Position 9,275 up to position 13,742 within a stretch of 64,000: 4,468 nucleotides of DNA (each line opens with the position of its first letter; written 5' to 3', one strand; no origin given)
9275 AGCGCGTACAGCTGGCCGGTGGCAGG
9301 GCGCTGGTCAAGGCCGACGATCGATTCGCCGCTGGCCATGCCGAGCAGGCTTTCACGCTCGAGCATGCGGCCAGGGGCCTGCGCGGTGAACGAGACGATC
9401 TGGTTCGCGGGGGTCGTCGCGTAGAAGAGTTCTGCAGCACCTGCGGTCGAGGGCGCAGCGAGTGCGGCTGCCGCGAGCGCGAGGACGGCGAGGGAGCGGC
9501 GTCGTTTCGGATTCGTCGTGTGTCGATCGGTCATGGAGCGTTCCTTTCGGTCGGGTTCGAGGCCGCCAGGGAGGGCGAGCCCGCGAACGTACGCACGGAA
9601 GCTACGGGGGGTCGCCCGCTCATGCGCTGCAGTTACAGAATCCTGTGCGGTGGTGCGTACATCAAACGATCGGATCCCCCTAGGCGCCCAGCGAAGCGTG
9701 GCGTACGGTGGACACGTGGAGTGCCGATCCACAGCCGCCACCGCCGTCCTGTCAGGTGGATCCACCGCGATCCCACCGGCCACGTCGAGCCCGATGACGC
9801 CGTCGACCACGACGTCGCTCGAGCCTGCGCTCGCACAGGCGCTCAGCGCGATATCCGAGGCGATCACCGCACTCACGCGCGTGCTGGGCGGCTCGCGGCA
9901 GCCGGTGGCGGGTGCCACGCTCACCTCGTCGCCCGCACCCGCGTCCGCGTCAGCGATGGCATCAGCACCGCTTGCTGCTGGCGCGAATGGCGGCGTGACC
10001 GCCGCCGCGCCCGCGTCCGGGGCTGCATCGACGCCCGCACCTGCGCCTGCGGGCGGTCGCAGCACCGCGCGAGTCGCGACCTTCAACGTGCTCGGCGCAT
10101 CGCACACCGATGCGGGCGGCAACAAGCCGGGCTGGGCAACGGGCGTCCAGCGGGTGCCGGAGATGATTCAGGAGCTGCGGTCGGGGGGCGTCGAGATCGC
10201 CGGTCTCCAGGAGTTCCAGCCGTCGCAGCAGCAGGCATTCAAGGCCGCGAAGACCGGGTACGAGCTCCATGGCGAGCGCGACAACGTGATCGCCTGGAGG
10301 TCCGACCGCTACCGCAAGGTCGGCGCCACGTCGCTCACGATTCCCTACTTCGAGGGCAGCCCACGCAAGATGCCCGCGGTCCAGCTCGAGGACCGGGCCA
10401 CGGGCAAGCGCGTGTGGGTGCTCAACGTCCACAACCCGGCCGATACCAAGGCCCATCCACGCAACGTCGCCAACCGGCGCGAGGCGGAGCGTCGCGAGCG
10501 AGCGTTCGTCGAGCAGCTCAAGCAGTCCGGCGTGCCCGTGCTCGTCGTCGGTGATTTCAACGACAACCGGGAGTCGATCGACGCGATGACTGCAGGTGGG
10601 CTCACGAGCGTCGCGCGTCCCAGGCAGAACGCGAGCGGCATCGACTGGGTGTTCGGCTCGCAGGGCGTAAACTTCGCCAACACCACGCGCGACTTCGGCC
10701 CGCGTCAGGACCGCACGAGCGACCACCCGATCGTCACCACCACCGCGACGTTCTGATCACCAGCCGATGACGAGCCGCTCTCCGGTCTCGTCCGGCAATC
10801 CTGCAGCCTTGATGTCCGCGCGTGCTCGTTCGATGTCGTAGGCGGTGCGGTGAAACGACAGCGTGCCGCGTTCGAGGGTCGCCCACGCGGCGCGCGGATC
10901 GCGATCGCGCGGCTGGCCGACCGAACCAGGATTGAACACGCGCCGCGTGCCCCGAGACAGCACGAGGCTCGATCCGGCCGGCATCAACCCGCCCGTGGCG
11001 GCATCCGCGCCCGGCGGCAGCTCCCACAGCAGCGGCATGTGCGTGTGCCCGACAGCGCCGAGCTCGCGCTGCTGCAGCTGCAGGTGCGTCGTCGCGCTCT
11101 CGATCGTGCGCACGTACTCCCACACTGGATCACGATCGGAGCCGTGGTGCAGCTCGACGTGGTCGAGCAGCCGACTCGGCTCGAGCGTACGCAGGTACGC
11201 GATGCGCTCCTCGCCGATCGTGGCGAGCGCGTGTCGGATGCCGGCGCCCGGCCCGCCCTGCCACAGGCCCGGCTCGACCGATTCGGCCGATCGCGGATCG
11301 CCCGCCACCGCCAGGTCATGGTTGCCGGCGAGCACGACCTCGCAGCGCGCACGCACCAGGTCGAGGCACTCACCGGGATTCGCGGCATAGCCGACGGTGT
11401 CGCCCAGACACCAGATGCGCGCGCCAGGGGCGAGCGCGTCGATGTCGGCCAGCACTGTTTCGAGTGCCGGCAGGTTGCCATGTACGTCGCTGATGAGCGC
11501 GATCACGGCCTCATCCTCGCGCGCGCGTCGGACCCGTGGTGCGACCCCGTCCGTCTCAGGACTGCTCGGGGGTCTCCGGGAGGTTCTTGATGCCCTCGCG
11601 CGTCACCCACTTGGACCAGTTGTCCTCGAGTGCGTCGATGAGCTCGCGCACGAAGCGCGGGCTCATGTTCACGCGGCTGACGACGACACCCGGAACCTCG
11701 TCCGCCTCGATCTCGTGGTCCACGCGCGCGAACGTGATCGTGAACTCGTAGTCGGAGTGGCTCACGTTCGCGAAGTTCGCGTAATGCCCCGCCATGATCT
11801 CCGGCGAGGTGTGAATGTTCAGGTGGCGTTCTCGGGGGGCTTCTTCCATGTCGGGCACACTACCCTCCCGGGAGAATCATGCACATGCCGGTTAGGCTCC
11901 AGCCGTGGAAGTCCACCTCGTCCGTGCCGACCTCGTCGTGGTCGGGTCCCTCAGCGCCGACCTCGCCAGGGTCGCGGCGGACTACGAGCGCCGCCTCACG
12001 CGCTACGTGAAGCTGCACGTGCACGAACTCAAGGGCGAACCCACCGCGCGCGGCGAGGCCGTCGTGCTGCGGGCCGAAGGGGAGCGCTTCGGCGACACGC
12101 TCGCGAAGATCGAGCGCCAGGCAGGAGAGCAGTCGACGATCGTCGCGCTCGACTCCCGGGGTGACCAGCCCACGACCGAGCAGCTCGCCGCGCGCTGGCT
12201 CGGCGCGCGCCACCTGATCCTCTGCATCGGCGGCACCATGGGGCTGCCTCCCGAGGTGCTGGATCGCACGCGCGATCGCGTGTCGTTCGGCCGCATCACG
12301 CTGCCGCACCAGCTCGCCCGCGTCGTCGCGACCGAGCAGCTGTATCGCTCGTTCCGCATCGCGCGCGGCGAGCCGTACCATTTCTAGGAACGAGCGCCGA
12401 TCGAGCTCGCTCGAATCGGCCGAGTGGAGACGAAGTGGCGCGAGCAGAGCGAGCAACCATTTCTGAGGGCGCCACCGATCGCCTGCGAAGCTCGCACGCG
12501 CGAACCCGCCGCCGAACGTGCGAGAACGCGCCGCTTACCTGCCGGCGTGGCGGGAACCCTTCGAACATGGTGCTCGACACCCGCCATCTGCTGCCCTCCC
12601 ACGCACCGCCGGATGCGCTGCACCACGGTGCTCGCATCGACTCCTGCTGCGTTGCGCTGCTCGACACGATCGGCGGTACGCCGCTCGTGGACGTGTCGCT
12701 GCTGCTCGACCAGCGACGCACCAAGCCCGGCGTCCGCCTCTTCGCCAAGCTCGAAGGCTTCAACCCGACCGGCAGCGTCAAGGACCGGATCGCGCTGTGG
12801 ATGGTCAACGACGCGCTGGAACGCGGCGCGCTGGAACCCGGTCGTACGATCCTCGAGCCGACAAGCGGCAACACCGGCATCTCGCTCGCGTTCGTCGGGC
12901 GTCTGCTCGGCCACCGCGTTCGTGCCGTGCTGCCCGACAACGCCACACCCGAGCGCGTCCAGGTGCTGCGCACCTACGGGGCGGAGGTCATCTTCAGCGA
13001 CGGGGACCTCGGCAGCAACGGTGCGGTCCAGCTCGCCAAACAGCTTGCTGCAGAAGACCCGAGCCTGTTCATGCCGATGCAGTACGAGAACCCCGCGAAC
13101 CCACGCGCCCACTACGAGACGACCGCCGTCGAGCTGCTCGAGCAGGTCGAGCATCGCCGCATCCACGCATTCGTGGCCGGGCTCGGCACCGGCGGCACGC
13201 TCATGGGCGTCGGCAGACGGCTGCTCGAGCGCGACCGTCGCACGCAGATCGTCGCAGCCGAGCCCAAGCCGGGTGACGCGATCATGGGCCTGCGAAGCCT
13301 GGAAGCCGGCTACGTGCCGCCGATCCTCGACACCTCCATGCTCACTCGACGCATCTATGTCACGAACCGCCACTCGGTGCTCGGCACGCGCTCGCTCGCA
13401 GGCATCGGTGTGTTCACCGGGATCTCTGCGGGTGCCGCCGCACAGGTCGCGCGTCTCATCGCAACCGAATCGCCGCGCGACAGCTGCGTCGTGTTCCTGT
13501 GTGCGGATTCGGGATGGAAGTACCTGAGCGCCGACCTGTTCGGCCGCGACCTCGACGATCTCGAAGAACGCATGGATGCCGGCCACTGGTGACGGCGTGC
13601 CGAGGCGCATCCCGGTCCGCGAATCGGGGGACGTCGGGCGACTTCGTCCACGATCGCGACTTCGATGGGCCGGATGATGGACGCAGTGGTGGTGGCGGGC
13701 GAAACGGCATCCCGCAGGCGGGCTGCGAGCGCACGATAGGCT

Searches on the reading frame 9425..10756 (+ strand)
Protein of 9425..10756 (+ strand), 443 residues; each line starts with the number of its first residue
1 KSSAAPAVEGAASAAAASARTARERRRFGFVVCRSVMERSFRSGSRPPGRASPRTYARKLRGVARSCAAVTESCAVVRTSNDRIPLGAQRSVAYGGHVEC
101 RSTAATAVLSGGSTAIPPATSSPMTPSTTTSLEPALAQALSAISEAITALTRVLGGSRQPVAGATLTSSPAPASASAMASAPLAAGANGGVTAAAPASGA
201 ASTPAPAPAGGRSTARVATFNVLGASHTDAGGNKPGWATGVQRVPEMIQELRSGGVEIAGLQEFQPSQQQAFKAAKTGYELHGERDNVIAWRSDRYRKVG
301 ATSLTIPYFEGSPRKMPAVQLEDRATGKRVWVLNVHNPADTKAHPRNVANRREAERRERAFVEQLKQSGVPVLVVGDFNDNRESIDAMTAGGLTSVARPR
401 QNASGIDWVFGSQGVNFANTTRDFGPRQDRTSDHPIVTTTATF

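Call 71: search_protein_families(library=pfam, proteins=[window:9425-10756:+], max_evalue=0.00001)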
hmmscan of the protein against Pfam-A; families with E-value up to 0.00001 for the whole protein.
window:9425-10756:+ (443 aa): 1 family
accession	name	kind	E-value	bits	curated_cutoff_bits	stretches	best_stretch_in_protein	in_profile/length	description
PF03372.29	Exo_endo_phos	-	3.5e-12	47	24.5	1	218-434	1-225/225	Endonuclease/Exonuclease/phosphatase family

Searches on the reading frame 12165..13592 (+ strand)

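Call 71: search_protein_families(library=pfam, proteins=[window:12165-13592:+], max_evalue=0.00001)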
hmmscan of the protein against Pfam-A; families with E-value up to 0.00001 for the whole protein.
window:12165-13592:+ (475 aa): 1 family
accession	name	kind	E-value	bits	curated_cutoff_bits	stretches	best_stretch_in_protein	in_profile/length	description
PF00291.31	PALP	-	2.1e-62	211.6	35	1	167-446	3-294/295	Pyridoxal-phosphate dependent enzyme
